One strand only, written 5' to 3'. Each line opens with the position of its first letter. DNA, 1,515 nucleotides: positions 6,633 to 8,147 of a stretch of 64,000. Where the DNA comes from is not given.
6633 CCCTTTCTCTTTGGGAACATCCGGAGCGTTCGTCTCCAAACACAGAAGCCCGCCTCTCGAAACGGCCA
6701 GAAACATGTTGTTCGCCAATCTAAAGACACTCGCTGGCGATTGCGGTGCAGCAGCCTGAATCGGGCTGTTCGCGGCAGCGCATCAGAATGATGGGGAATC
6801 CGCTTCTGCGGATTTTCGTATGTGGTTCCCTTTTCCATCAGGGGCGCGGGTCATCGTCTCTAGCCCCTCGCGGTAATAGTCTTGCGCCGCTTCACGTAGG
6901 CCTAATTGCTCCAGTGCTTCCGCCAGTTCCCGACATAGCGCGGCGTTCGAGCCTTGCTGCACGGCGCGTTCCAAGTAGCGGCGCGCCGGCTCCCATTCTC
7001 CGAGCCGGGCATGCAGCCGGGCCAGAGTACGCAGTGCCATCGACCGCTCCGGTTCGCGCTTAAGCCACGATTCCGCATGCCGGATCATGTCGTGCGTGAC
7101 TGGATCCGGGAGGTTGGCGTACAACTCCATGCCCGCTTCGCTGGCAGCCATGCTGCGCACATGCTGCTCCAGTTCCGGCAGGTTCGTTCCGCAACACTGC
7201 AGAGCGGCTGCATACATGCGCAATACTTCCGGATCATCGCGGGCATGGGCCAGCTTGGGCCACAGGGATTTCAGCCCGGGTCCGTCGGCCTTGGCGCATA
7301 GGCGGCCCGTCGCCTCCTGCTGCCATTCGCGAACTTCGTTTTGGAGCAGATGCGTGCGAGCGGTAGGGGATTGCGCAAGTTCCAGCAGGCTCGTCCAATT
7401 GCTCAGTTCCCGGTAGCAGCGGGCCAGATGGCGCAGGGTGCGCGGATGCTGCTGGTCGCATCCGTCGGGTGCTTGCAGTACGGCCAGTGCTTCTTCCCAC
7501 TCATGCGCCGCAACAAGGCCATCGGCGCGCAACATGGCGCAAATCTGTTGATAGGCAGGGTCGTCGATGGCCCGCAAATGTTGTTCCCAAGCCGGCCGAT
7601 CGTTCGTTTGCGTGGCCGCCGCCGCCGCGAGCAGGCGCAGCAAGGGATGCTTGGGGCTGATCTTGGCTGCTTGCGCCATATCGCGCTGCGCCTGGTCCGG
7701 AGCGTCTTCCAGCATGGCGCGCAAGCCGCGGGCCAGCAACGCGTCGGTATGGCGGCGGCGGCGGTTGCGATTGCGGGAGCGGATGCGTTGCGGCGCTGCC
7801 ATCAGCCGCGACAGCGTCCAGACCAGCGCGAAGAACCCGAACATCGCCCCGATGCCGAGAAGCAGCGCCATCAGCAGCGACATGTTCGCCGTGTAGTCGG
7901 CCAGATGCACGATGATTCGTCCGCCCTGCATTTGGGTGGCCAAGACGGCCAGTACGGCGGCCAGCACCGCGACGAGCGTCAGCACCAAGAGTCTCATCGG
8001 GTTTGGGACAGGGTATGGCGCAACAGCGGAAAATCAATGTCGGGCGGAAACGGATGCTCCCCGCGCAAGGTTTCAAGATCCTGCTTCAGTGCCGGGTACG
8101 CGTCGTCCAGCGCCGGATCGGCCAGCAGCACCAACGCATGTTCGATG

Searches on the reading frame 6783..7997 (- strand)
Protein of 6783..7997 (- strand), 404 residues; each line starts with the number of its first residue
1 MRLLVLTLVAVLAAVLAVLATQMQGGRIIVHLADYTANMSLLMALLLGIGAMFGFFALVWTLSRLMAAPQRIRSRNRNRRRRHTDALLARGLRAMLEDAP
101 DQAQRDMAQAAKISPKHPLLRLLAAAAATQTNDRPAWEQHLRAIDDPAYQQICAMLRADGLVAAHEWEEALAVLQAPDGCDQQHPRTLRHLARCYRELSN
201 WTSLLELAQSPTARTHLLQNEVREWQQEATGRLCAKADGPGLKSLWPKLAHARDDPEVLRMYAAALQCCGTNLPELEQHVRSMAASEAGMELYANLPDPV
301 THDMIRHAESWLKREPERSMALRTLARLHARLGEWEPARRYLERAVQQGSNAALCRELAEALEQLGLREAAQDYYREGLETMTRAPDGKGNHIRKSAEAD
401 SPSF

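Call 38: search_protein_families(library=ncbifam, proteins=[window:6783-7997:-], max_evalue=1e-10)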
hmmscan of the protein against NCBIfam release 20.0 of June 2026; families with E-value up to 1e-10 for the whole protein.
window:6783-7997:- (404 aa): 2 families
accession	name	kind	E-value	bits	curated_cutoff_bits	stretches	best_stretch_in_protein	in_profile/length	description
TIGR00540.1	TPR_hemY_coli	hypoth_equivalog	1.4e-55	188.7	142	1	2-378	2-385/385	heme biosynthesis-associated TPR protein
NF008017.0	PRK10747.1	equivalog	4.7e-13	48.8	608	1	2-380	3-389/398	protoheme IX biogenesis protein HemY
